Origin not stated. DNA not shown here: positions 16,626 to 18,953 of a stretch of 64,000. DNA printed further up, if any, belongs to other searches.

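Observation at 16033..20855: Convergent operon next to the T4SS: HAD phosphatase, membrane-domain/P-loop-kinase fusion, nucleotidyltransferase and class II aldolase-like protein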

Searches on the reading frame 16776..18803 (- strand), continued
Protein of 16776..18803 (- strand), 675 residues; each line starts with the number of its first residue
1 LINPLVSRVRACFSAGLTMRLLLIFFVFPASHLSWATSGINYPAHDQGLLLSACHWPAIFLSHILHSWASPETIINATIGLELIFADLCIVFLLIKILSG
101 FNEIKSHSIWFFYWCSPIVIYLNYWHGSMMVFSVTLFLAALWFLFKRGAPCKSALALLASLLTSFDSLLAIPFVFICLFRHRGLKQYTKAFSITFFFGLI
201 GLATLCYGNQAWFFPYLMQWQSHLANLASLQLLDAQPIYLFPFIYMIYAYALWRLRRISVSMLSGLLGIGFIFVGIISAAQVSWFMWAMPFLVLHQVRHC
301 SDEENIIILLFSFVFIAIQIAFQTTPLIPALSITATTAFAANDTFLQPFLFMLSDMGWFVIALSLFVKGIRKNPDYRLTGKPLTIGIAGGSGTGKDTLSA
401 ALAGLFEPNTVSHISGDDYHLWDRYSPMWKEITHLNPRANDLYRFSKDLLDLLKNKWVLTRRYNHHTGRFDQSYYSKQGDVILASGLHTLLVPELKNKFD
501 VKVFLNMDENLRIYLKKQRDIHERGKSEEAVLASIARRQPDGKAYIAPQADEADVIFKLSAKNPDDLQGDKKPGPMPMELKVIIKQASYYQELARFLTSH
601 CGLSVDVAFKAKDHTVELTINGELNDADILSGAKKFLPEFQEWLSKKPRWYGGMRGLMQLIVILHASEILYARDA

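Call 18: search_solved_structures(query=A1, max_evalue=1, show_alignments=2)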
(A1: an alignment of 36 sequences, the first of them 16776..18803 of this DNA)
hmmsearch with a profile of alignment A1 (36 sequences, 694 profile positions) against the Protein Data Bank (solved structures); distinct sequences matched with E-value up to 1: 62 (the best 60 are shown).
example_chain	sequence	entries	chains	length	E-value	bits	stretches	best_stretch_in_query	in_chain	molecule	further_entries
6hzk_A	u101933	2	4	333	2.1e-57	198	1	401-587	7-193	Phosphoribulokinase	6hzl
6kev_A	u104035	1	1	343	2.2e-57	197.9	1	401-587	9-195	Phosphoribulokinase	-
6gve_J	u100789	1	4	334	2.4e-57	197.8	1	401-590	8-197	Phosphoribulokinase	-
9qko_B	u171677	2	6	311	2.7e-54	187.8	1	397-658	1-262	cyanobacteria specific phoshoribulokinase from Hyella disjuncta PCC 6712 | cyanobacteria specific phosphoribulokinase from Chroococcidiopsis PCC 6712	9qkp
9qkn_A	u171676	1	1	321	2e-53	184.8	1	397-604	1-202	Uridine kinase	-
6h7h_A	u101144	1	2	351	5.3e-46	160.3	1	397-609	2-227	Phosphoribulokinase, chloroplastic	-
5b3f_A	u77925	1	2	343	6.5e-46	160.1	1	399-589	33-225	Phosphoribulokinase/uridine kinase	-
6kez_I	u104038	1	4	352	1e-45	159.4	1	400-609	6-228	Phosphoribulokinase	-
6kew_A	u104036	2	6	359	1.3e-45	159.1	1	401-609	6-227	Phosphoribulokinase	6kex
6h7g_A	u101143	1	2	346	5e-43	150.5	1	400-583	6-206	Phosphoribulokinase, chloroplastic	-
3w8r_A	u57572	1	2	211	2.7e-25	91.9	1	400-579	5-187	Uridine kinase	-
3asy_A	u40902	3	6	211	3.8e-25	91.4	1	400-579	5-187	Uridine kinase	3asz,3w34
2jeo_A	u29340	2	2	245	4.8e-21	77.9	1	391-576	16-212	URIDINE-CYTIDINE KINASE 1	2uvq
9sgf_A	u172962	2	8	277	8.4e-20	73.7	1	398-576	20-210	Uridine-cytidine kinase 1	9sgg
6pwz_A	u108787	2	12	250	8.8e-19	70.4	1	400-576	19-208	Uridine-cytidine kinase 2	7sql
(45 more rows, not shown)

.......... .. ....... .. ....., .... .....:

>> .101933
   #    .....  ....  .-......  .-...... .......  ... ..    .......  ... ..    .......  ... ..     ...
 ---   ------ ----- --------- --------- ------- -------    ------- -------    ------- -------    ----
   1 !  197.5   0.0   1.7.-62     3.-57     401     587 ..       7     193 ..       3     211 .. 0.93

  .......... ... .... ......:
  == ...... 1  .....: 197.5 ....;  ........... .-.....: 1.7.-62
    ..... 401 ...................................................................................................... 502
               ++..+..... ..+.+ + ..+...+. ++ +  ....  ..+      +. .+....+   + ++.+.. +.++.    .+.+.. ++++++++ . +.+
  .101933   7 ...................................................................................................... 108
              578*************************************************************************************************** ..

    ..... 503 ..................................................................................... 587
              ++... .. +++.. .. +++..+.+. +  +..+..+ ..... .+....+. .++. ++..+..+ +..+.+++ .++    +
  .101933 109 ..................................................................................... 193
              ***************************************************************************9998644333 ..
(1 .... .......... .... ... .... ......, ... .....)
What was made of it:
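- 16776..17687 (-): C-terminal phosphoribulokinase-type kinase domain of the fusion (aa ~373-675, including the stop codon). The family profile scores 2e-57 against cyanobacterial PRK 6hzk and 3e-25 against uridine kinase (call 18).
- Tried and rejected: The uridine-kinase reading: rejected (PRK 198 bits against uridine kinase 92 bits; call 18).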

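Call 19: search_protein_families(library=pfam, alignment_id=A1, max_evalue=0.1)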
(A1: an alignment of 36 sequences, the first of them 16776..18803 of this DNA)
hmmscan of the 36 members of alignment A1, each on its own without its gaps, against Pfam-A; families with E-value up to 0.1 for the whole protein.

A. member 1, window:16776-18803:- (675 aa): 4 families
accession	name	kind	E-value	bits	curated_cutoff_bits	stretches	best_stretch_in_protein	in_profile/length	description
PF00485.24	PRK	-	2.7e-33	115.9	22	1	385-559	2-189/196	Phosphoribulokinase / Uridine kinase family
PF15033.11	Kinocilin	-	0.017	15.2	27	0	486-528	51-92/123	Kinocilin protein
PF00005.33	ABC_tran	-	0.063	14.3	25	0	384-418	13-48/137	ABC transporter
PF13238.12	AAA_18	-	0.081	13.8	29.4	0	385-520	1-112/128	AAA domain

B. families by the number of members that match (of 36 scanned): 27 families (the first 25 are shown)
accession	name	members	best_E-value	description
PF00485.24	PRK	36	1.5e-37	Phosphoribulokinase / Uridine kinase family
PF06414.18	Zeta_toxin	22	0.00071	Zeta toxin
PF05208.19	ALG3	14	5.4e-05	ALG3 protein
PF09594.16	GT87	12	6.6e-10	Glycosyltransferase family 87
PF13238.12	AAA_18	12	0.00048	AAA domain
PF13555.12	AAA_29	8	0.0013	P-loop containing region of AAA domain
PF00005.33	ABC_tran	7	0.0059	ABC transporter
PF13191.12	AAA_16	4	0.027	AAA ATPase domain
PF00004.35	AAA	3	0.0026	ATPase family associated with various cellular activities (AAA)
PF07760.16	DUF1616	3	0.027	Protein of unknown function (DUF1616)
PF03155.21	Alg6_Alg8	2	5.5e-05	ALG6, ALG8 glycosyltransferase family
PF19864.5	Radical_SAM_N2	2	0.0017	Radical SAM proteins, N-terminal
PF06728.19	PIG-U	2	0.007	GPI transamidase subunit PIG-U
PF13401.12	AAA_22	2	0.024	AAA domain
PF03193.22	RsgA_GTPase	2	0.049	RsgA GTPase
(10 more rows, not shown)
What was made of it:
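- On GT-C glycosyltransferases (GT87 / ALG3 / PIG-M-like): Of 36 relatives, 12 hit GT87 and 14 hit ALG3 (call 19).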

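Call 26: search_solved_structures(query=A2, max_evalue=10, show_alignments=2)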
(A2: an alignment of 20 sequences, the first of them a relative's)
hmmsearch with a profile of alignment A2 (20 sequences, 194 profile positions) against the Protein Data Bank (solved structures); distinct sequences matched with E-value up to 10: 1.
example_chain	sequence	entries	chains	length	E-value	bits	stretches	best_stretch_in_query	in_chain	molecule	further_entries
6u4b_A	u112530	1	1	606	0.42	13.4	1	51-93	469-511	WbbM protein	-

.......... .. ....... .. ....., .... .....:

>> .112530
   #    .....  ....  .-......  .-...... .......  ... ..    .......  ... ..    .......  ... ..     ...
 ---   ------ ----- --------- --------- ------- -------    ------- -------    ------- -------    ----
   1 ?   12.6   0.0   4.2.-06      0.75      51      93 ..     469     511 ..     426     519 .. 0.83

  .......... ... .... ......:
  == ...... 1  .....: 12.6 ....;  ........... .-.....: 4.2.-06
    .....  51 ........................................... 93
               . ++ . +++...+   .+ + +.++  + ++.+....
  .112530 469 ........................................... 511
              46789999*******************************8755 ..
